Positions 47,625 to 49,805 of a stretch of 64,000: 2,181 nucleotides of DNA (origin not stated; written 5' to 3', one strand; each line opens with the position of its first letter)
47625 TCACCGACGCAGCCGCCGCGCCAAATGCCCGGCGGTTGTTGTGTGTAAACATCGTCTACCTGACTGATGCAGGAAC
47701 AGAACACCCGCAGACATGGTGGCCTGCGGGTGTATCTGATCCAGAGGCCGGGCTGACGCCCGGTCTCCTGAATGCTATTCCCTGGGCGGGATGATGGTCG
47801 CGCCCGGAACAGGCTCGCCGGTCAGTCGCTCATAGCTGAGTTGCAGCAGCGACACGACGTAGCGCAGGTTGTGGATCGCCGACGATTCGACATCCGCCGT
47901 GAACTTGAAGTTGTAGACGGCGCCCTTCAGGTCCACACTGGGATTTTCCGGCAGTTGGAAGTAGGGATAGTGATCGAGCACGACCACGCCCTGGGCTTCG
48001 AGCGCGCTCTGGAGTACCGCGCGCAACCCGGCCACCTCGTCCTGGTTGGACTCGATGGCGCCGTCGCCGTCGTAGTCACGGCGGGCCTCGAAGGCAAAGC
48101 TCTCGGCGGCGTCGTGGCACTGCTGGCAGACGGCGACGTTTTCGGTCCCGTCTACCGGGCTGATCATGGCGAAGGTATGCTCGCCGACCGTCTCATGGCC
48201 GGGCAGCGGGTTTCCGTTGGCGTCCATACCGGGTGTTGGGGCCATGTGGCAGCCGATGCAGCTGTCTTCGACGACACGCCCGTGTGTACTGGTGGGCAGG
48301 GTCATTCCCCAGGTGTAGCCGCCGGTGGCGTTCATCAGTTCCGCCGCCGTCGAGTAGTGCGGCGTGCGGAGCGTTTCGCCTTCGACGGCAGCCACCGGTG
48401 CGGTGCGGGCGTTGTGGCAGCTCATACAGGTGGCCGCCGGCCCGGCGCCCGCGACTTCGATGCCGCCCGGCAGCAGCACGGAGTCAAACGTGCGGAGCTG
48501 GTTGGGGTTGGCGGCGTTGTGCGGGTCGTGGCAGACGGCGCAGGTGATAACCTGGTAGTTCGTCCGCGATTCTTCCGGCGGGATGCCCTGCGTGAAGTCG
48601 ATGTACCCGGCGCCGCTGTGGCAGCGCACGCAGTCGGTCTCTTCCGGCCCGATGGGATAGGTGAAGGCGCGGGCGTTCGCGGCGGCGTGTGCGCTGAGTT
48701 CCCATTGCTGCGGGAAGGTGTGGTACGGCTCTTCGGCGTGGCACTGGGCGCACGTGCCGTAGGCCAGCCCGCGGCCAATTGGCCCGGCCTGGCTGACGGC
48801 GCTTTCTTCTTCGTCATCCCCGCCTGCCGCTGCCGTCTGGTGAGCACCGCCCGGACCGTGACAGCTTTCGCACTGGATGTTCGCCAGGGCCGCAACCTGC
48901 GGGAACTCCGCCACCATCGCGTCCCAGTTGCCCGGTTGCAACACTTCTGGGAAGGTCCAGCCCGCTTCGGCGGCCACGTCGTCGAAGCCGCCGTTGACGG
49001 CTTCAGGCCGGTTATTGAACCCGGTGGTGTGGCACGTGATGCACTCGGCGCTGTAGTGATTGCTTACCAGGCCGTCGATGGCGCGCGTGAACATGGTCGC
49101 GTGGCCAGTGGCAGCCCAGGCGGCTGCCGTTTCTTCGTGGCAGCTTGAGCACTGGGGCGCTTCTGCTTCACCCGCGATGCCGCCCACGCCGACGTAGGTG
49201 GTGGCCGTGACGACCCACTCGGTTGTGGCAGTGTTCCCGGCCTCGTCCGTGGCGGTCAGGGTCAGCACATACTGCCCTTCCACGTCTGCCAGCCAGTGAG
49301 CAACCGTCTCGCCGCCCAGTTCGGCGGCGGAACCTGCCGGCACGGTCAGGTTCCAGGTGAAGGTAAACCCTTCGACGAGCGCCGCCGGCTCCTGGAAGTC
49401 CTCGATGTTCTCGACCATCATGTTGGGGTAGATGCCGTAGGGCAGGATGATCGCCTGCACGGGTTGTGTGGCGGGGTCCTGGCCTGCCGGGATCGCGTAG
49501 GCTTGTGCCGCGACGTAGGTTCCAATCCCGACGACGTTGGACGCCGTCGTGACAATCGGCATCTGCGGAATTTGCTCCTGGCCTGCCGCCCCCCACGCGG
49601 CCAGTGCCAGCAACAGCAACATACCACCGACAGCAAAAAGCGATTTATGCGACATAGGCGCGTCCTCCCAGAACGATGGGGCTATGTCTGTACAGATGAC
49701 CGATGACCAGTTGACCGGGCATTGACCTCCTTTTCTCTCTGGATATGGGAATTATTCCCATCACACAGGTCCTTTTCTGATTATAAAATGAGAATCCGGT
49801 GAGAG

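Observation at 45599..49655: Two-gene, about 19-heme module: candidate quinol-to-surface electron conduit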

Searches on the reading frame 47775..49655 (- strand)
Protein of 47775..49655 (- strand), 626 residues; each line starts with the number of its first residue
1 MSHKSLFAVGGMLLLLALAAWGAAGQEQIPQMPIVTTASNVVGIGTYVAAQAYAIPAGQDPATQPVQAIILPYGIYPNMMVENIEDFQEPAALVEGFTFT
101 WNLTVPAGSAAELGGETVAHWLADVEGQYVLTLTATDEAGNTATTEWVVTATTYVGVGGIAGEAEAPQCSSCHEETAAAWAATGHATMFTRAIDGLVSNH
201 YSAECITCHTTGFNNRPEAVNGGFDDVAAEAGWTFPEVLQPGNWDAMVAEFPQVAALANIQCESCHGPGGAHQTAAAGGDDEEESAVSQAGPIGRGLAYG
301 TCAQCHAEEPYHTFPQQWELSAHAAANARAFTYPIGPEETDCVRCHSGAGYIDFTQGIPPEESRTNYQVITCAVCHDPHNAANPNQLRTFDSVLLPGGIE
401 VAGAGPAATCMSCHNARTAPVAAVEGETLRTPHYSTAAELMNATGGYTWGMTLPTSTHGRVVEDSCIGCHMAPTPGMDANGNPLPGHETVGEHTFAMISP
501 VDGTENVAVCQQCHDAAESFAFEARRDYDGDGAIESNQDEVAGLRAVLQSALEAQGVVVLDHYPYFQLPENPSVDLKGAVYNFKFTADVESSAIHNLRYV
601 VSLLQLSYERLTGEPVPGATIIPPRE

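Call 4: search_protein_families(library=pfam, proteins=[window:47775-49655:-], max_evalue=0.01)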
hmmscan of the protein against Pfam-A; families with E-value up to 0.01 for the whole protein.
window:47775-49655:- (626 aa): 8 families
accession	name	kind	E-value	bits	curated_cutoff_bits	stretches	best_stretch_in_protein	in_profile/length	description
PF22113.1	Mtrc-MtrF_II-IV_dom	-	5.6e-17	62.3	30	3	298-382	80-169/176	Outer membrane cytochrome MtrC/MtrF-like, domains II/IV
PF14522.11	Cytochrome_C7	-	1.5e-15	57.2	24.8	2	339-415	13-67/67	Cytochrome c7 and related cytochrome c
PF14537.11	Cytochrom_c3_2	-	3.7e-09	37.4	25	0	301-382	8-70/79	Cytochrome c3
PF09699.15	Paired_CXXCH_1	-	9.3e-09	35.3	20.6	1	372-416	9-38/41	Doubled CXXCH motif (Paired_CXXCH_1)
PF13435.11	Cytochrome_C554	-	2e-08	35.5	20.8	1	168-219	1-65/84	Cytochrome c554 and c-prime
PF13442.11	Cytochrome_CBB3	-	0.00017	22.3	27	0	253-275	5-26/68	Cytochrome C oxidase, cbb3-type, subunit III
PF19077.6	Big_13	-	0.0076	17.2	27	0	125-146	73-94/102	Bacterial Ig-like domain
PF02085.21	Cytochrom_CIII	-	0.009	16.8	22.9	0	164-213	44-86/101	Class III cytochrome C family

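Call 5: search_solved_structures(query=window:47775-49655:-, max_evalue=1, show_alignments=2)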
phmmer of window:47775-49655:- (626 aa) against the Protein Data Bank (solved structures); distinct sequences matched with E-value up to 1: 1.
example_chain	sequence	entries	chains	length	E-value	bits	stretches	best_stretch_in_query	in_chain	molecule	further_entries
6r2q_A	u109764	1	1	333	0.71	11.5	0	255-389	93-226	Cystathionine beta-synthase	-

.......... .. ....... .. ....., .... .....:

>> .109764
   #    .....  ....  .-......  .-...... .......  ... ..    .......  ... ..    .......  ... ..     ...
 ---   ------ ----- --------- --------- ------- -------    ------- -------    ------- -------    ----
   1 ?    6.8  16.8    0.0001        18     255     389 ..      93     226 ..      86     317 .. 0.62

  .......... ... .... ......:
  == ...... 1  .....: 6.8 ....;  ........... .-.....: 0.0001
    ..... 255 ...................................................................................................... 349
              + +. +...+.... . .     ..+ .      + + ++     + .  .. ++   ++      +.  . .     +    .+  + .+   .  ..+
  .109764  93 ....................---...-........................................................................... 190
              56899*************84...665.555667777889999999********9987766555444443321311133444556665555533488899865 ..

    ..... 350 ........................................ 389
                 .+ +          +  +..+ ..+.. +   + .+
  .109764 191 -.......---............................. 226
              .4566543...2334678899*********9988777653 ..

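Call 7: search_protein_families(library=ncbifam, proteins=[window:47775-49655:-], max_evalue=0.01)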
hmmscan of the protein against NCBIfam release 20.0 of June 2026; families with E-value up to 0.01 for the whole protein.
window:47775-49655:- (626 aa): 9 families
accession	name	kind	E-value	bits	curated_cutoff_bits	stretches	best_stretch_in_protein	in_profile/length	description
NF041198.1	UshA_like_PCGU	equivalog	1.7e-16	59.9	275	2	168-315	410-517/519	UshA-like (seleno)protein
TIGR03508.1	decahem_SO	subfamily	8.9e-15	54.9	192.2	1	256-421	31-181/258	DmsE family decaheme c-type cytochrome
NF041028.1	decahem_GSU2203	exception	5.8e-10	38.9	325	1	246-390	56-196/317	GSU2203 family decaheme c-type cytochrome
TIGR01905.1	paired_CXXCH_1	subfamily_domain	1.1e-07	31.6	25.2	1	372-389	9-26/41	doubled CXXCH domain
TIGR03507.1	decahem_SO1788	subfamily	6.3e-07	28.2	209.3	1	150-213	601-664/672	OmcA/MtrC family decaheme c-type cytochrome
NF045713.1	CxxCH_16_HmcA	equivalog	0.00037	19.2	400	0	167-211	77-120/541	sulfate respiration complex hexadecaheme cytochrome HmcA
NF041321.1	Alpha-amyl_MalA_Halo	equivalog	0.00087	17.8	875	1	98-144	28-75/666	alpha-amylase MalA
TIGR04315.1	octaheme_Shew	subfamily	0.0024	17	375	0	167-229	188-246/440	tetrathionate reductase family octaheme c-type cytochrome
TIGR03153.1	cytochr_NrfH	equivalog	0.0092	16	134.2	0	167-210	28-60/138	cytochrome c nitrite reductase small subunit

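Call 8: find_homologous_proteins(query=window:47775-49655:-, max_evalue=0.00001)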
Query window:47775-49655:- (626 aa): 348 proteins with E <= 0.00001 among 8000 candidates; the best 120 are listed.
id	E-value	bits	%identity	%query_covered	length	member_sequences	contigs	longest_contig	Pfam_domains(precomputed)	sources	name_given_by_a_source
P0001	0.0e+0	1409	97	100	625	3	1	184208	PF09699.16,PF14537.12,PF13435.12,PF14522.12,PF22113.2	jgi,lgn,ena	-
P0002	0.0e+0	1011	70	100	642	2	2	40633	PF09699.16,PF14537.12,PF13435.12,PF02085.22,PF13442.12,PF14522.12,PF22113.2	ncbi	-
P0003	2.2e-296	1003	69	100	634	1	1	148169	PF09699.16,PF14537.12,PF13435.12,PF13442.12,PF14522.12,PF22113.2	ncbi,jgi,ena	-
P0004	2.0e-293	993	68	100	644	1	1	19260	PF09699.16,PF14537.12,PF13435.12,PF14522.12,PF22113.2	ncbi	-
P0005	3.3e-287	972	70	96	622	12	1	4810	PF09699.16,PF14537.12,PF13435.12,PF02085.22,PF14522.12,PF22113.2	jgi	-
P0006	1.5e-282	957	67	97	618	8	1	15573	PF09699.16,PF14537.12,PF13435.12,PF02085.22,PF14522.12,PF22113.2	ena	-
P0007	6.7e-281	951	68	100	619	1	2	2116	PF09699.16,PF14537.12,PF13435.12,PF02085.22,PF14522.12,PF22113.2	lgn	-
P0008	4.7e-275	932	65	100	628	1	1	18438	PF09699.16,PF14537.12,PF13435.12,PF02085.22,PF14522.12,PF22113.2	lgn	-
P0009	1.5e-274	931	65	99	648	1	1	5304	PF09699.16,PF14537.12,PF13435.12,PF02085.22,PF14522.12,PF22113.2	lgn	-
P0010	9.2e-273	925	64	97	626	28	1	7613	PF09699.16,PF14537.12,PF13435.12,PF02085.22,PF14522.12,PF22113.2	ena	-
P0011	9.5e-273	925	66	96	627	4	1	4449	PF09699.16,PF14537.12,PF13435.12,PF14522.12,PF22113.2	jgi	jgi:hypothetical protein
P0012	3.4e-272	923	66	100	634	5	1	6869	PF14537.12,PF13435.12,PF02085.22,PF14522.12,PF22113.2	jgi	-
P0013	9.7e-272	921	65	97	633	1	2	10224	PF09699.16,PF14537.12,PF02085.22,PF14522.12,PF22113.2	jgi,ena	-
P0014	3.3e-271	919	65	99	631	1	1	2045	PF09699.16,PF14537.12,PF13435.12,PF02085.22,PF14522.12,PF22113.2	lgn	-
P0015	9.3e-271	918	62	100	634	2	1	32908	PF09699.16,PF14537.12,PF13435.12,PF14522.12,PF22113.2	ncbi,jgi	-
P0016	1.1e-269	914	65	100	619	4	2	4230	PF09699.16,PF14537.12,PF13435.12,PF14522.12,PF22113.2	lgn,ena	-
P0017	2.6e-269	913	65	100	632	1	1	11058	PF09699.16,PF14537.12,PF13435.12,PF02085.22,PF14522.12,PF22113.2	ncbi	-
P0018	3.0e-269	913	66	96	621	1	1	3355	PF09699.16,PF14537.12,PF13435.12,PF14522.12,PF22113.2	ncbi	-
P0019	1.4e-267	907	64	100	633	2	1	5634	PF09699.16,PF14537.12,PF13435.12,PF02085.22,PF14522.12,PF22113.2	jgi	-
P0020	3.5e-266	903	65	95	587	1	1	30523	PF09699.16,PF14537.12,PF13435.12,PF14522.12,PF22113.2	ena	-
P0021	5.5e-266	902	64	99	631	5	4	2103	PF09699.16,PF14537.12,PF13435.12,PF02085.22,PF14522.12,PF22113.2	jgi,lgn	-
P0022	1.2e-265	901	64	99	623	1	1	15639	PF09699.16,PF14537.12,PF13435.12,PF02085.22,PF14522.12,PF22113.2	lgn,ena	-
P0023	6.3e-264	895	61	100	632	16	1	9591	PF09699.16,PF14537.12,PF13435.12,PF14522.12,PF22113.2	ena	-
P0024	1.0e-263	895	65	96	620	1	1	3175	PF09699.16,PF14537.12,PF13435.12,PF02085.22,PF14522.12,PF22113.2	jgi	jgi:mono/diheme cytochrome c family protein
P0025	1.6e-263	894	66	99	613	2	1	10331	PF09699.16,PF14537.12,PF13435.12,PF14522.12,PF22113.2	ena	-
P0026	2.5e-263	893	64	100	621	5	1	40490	PF09699.16,PF14537.12,PF13435.12,PF14522.12,PF22113.2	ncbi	-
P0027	2.6e-263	893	66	99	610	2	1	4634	PF09699.16,PF14537.12,PF13435.12,PF14522.12,PF22113.2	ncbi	ncbi:MAG: hypothetical protein Kow00120_23630 [Anaerolineae bacterium]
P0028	4.4e-263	893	65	95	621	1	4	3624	PF09699.16,PF14537.12,PF13435.12,PF14522.12,PF22113.2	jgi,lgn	jgi:hypothetical protein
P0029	1.3e-261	888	62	100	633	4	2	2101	PF09699.16,PF14537.12,PF13435.12,PF13442.12,PF14522.12,PF22113.2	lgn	-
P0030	3.6e-261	886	61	100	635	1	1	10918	PF09699.16,PF14537.12,PF13435.12,PF02085.22,PF14522.12,PF22113.2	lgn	-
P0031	7.6e-260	882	63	99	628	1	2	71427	PF09699.16,PF14537.12,PF13435.12,PF02085.22,PF14522.12,PF22113.2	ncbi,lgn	ncbi:MAG: hypothetical protein Kow0077_22180 [Anaerolineae bacterium]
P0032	2.0e-259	881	65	96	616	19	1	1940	PF09699.16,PF14537.12,PF13435.12,PF14522.12,PF22113.2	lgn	-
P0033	4.4e-257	873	63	100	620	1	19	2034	PF09699.16,PF14537.12,PF13435.12,PF02085.22,PF14522.12,PF22113.2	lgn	-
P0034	7.6e-257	872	62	100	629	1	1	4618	PF09699.16,PF14537.12,PF13435.12,PF14522.12,PF22113.2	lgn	-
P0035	1.5e-256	871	66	93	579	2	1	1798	PF09699.16,PF14537.12,PF13435.12,PF14522.12,PF22113.2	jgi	jgi:hypothetical protein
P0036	2.5e-256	870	64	95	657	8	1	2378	PF09699.16,PF14537.12,PF13435.12,PF14522.12,PF22113.2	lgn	-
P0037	8.3e-256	869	62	99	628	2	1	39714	PF09699.16,PF14537.12,PF13435.12,PF14522.12,PF22113.2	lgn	-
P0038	1.6e-255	868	62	99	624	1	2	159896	PF09699.16,PF14537.12,PF13435.12,PF14522.12,PF22113.2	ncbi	-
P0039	1.8e-253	861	64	95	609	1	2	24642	PF09699.16,PF14537.12,PF13435.12,PF14522.12,PF22113.2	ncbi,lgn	-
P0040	6.7e-252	856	62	99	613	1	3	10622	PF09699.16,PF14537.12,PF13435.12,PF14522.12,PF22113.2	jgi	jgi:hypothetical protein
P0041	2.6e-251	854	62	96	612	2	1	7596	PF09699.16,PF14537.12,PF13435.12,PF02085.22,PF14522.12,PF22113.2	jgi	-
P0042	5.5e-250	849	63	96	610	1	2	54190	PF14522.12,PF22113.2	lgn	-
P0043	1.1e-249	848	61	100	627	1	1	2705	PF09699.16,PF14537.12,PF13435.12,PF14522.12,PF22113.2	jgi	jgi:hypothetical protein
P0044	1.8e-249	848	61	98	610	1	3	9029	PF09699.16,PF14537.12,PF13435.12,PF02085.22,PF14522.12,PF22113.2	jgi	jgi:hypothetical protein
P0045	3.3e-249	847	62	100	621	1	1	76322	PF09699.16,PF14537.12,PF13435.12,PF14522.12,PF22113.2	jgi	jgi:hypothetical protein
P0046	5.7e-248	843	62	94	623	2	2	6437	PF09699.16,PF14537.12,PF13435.12,PF14522.12,PF22113.2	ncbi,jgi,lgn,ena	jgi:hypothetical protein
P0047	2.1e-247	841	59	99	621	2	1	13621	PF09699.16,PF14537.12,PF13435.12,PF14522.12,PF22113.2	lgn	-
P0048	2.7e-246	837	62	98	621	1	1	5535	PF09699.16,PF14537.12,PF13435.12,PF02085.22,PF14522.12,PF22113.2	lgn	-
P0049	3.3e-246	837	63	95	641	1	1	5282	PF09699.16,PF14537.12,PF13435.12,PF14522.12,PF22113.2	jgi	-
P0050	2.5e-244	831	61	99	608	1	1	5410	PF09699.16,PF14537.12,PF13435.12,PF14522.12,PF22113.2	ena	-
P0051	2.5e-244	831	57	99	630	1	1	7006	PF09699.16,PF14537.12,PF13435.12,PF14522.12,PF22113.2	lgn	-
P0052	1.0e-243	829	60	99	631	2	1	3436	PF09699.16,PF14537.12,PF13435.12,PF14522.12,PF22113.2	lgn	-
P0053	2.3e-243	827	59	99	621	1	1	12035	PF09699.16,PF14537.12,PF13435.12,PF14522.12,PF22113.2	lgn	-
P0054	3.1e-241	820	60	96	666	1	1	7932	PF09699.16,PF14537.12,PF13435.12,PF14522.12,PF22113.2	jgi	jgi:hypothetical protein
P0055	3.1e-241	820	62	98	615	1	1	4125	PF09699.16,PF14537.12,PF13435.12,PF02085.22,PF14522.12,PF22113.2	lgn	-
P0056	4.8e-241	820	60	100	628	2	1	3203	PF09699.16,PF14537.12,PF13435.12,PF13442.12,PF14522.12,PF22113.2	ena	-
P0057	1.2e-240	819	61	95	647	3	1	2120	PF09699.16,PF14537.12,PF13435.12,PF02085.22,PF14522.12,PF22113.2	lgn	-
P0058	1.8e-240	818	60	100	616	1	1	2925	PF09699.16,PF14537.12,PF13435.12,PF14522.12,PF22113.2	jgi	jgi:hypothetical protein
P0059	1.9e-237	808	59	99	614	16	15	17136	PF09699.16,PF14537.12,PF13435.12,PF14522.12,PF22113.2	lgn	-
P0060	4.2e-237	807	60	95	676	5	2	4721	PF09699.16,PF14537.12,PF13435.12,PF02085.22,PF14522.12,PF22113.2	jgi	jgi:hypothetical protein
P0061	1.0e-236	806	58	99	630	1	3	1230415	PF09699.16,PF14537.12,PF13435.12,PF14522.12,PF22113.2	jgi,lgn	-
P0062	1.1e-236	805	59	99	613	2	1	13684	PF09699.16,PF14537.12,PF13435.12,PF13442.12,PF14522.12,PF22113.2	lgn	-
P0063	9.2e-236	802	61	96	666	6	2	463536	PF09699.16,PF14537.12,PF13435.12,PF02085.22,PF14522.12,PF22113.2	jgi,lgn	jgi:hypothetical protein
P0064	2.4e-235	801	70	81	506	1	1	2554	PF09699.16,PF14537.12,PF13435.12,PF02085.22,PF14522.12,PF22113.2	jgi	jgi:hypothetical protein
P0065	2.8e-235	801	59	96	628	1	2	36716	PF09699.16,PF14537.12,PF13435.12,PF14522.12,PF22113.2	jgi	jgi:hypothetical protein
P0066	6.5e-235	800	59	96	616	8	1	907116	PF09699.16,PF14537.12,PF13435.12,PF14522.12,PF22113.2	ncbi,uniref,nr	ncbi:cytochrome c3 family protein [Aggregatilinea lenta]|uniref:cytochrome c3 family protein n=1 Tax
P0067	8.9e-235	799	64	89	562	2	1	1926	PF09699.16,PF14537.12,PF13435.12,PF02085.22,PF14522.12,PF22113.2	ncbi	ncbi:MAG: hypothetical protein EHM39_08120, partial [Chloroflexi bacterium]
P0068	2.5e-234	798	58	96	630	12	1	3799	PF09699.16,PF14537.12,PF14522.12,PF22113.2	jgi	jgi:hypothetical protein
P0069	1.6e-231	788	57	100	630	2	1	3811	PF09699.16,PF14537.12,PF13435.12,PF14522.12,PF22113.2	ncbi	-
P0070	3.3e-231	787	60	95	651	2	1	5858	PF09699.16,PF14537.12,PF13435.12,PF14522.12,PF22113.2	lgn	-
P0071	1.5e-230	785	59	95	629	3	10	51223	PF09699.16,PF14537.12,PF13435.12,PF02085.22,PF14522.12,PF22113.2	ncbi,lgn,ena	-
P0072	1.9e-229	782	58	95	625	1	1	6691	PF09699.16,PF14537.12,PF13435.12,PF14522.12,PF22113.2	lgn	-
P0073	5.3e-228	777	58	99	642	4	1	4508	PF09699.16,PF14537.12,PF13435.12,PF14522.12,PF22113.2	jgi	jgi:hypothetical protein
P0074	8.4e-228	776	58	97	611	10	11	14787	PF09699.16,PF14537.12,PF13435.12,PF14522.12,PF22113.2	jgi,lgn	jgi:hypothetical protein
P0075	1.2e-227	776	58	99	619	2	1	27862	PF09699.16,PF14537.12,PF13435.12,PF14522.12,PF22113.2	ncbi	-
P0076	2.0e-227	775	58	99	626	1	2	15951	PF09699.16,PF14537.12,PF14522.12,PF22113.2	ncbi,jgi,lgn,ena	jgi:hypothetical protein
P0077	5.2e-227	773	57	99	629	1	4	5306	PF09699.16,PF14537.12,PF02085.22,PF14522.12,PF22113.2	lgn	-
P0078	1.0e-226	773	57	100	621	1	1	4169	PF09699.16,PF14537.12,PF13435.12,PF14522.12,PF22113.2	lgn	-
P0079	2.3e-226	771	57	96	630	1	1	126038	PF09699.16,PF14537.12,PF13435.12,PF14522.12,PF22113.2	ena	-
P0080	5.9e-226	770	59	94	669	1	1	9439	PF09699.16,PF14537.12,PF13435.12,PF14522.12,PF22113.2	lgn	-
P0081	1.9e-224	765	58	98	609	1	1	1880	PF09699.16,PF14537.12,PF13435.12,PF14522.12,PF22113.2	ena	-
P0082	3.1e-224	764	56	99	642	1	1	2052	PF09699.16,PF14537.12,PF13435.12,PF14522.12,PF22113.2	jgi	jgi:hypothetical protein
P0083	3.4e-224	764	58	96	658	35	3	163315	PF09699.16,PF14537.12,PF13435.12,PF14522.12,PF22113.2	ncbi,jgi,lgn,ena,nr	ncbi:MAG TPA: multiheme c-type cytochrome [Aggregatilineales bacterium]|nr:multiheme c-type cytochro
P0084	3.7e-224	764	59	96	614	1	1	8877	PF14537.12,PF13435.12,PF14522.12,PF22113.2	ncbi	-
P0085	6.5e-219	747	56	96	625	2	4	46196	PF09699.16,PF14537.12,PF13435.12,PF14522.12,PF22113.2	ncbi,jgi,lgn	jgi:hypothetical protein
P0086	7.1e-219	747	63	86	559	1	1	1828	PF09699.16,PF14537.12,PF13435.12,PF14522.12,PF22113.2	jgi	jgi:hypothetical protein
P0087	4.1e-218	744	56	95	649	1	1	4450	PF09699.16,PF14537.12,PF13435.12,PF14522.12,PF22113.2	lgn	-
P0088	5.8e-218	744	57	98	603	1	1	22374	PF09699.16,PF14537.12,PF13435.12,PF14522.12,PF22113.2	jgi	jgi:DNA gyrase inhibitor GyrI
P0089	2.2e-217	742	56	95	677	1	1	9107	PF09699.16,PF14537.12,PF13435.12,PF02085.22,PF14522.12,PF22113.2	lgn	-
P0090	4.0e-217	741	56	95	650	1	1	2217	PF09699.16,PF14537.12,PF13435.12,PF02085.22,PF14522.12,PF22113.2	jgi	jgi:hypothetical protein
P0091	3.4e-216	738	57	95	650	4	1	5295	PF09699.16,PF14537.12,PF22352.3,PF13435.12,PF14522.12,PF22113.2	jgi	jgi:hypothetical protein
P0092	5.0e-216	737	58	96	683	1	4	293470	PF09699.16,PF14537.12,PF13435.12,PF02085.22,PF14522.12,PF22113.2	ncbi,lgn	-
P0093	9.7e-216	736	63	82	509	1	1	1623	PF09699.16,PF14537.12,PF13435.12,PF14522.12,PF22113.2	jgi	jgi:hypothetical protein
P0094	2.5e-215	735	56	97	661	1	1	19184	PF09699.16,PF14537.12,PF13435.12,PF14522.12,PF22113.2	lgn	-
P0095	7.0e-214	730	54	100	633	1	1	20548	PF09699.16,PF14537.12,PF13435.12,PF14522.12,PF22113.2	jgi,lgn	jgi:hypothetical protein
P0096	2.0e-213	729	55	94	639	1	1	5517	PF09699.16,PF14537.12,PF13435.12,PF02085.22,PF14522.12,PF22113.2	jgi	jgi:hypothetical protein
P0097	2.8e-213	728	65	81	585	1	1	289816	PF09699.16,PF14537.12,PF13435.12,PF14522.12,PF22113.2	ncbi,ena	-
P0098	6.9e-213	727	56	94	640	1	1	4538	PF09699.16,PF14537.12,PF13435.12,PF14522.12,PF22113.2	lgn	-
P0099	3.3e-212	725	56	98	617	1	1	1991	PF09699.16,PF13435.12,PF14522.12,PF22113.2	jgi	-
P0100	1.0e-208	713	55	94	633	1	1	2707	PF09699.16,PF14537.12,PF13435.12,PF14522.12,PF22113.2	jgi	jgi:hypothetical protein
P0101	5.1e-206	704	63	82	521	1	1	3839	PF09699.16,PF14537.12,PF13435.12,PF14522.12,PF22113.2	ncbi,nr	ncbi:MAG: hypothetical protein JW910_11170, partial [Anaerolineae bacterium]|nr:hypothetical protein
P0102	9.8e-206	703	56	94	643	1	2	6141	PF09699.16,PF14537.12,PF13435.12,PF14522.12,PF22113.2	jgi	jgi:hypothetical protein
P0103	1.6e-205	702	54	98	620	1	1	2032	PF09699.16,PF14537.12,PF13435.12,PF14522.12,PF22113.2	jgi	jgi:hypothetical protein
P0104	3.9e-205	701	56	93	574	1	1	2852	PF09699.16,PF14537.12,PF13435.12,PF14522.12,PF22113.2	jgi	jgi:hypothetical protein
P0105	1.5e-204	699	55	96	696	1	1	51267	PF09699.16,PF14537.12,PF13435.12,PF14522.12,PF22113.2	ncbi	-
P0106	2.6e-202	692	56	93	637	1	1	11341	PF09699.16,PF14537.12,PF13435.12,PF14522.12,PF22113.2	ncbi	-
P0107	1.3e-201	690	55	94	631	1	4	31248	PF09699.16,PF14537.12,PF13435.12,PF13442.12,PF14522.12,PF22113.2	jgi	jgi:cytochrome c1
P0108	5.3e-201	688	54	99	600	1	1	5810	PF09699.16,PF14537.12,PF13435.12,PF14522.12,PF22113.2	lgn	-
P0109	1.1e-200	686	54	98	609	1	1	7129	PF14537.12,PF13435.12,PF14522.12,PF22113.2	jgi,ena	jgi:hypothetical protein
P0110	1.7e-200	686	54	96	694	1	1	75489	PF09699.16,PF14537.12,PF13435.12,PF14522.12,PF22113.2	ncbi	-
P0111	2.1e-200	686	55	93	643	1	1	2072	PF14537.12,PF14522.12,PF22113.2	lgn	-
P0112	2.4e-198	679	54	100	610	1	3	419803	PF09699.16,PF14537.12,PF13435.12,PF14522.12,PF22113.2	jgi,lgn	jgi:hypothetical protein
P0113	7.2e-197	674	52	99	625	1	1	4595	PF14537.12,PF13435.12,PF14522.12,PF22113.2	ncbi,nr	ncbi:MAG: hypothetical protein HC915_18240 [Anaerolineae bacterium]|nr:hypothetical protein [Anaerol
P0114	1.0e-196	673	52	98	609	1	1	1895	PF14537.12,PF13435.12,PF14522.12,PF22113.2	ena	-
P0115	3.0e-196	672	97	49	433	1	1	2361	PF13435.12,PF14522.12,PF22113.2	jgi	jgi:hypothetical protein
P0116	7.0e-189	647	52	94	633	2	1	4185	PF09699.16,PF14537.12,PF13435.12,PF14522.12,PF22113.2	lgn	-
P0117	2.8e-186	639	53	99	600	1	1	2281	PF09699.16,PF13435.12,PF14522.12,PF22113.2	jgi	jgi:predicted CXXCH cytochrome family protein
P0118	5.2e-180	618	52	95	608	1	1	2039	PF09699.16,PF14537.12,PF14522.12,PF22113.2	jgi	-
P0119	1.8e-179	616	51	91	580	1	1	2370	PF09699.16,PF14537.12,PF13435.12,PF02085.22,PF14522.12,PF22113.2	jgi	jgi:hypothetical protein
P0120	6.1e-179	615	48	95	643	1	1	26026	PF09699.16,PF14537.12,PF13435.12,PF14522.12,PF22113.2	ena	-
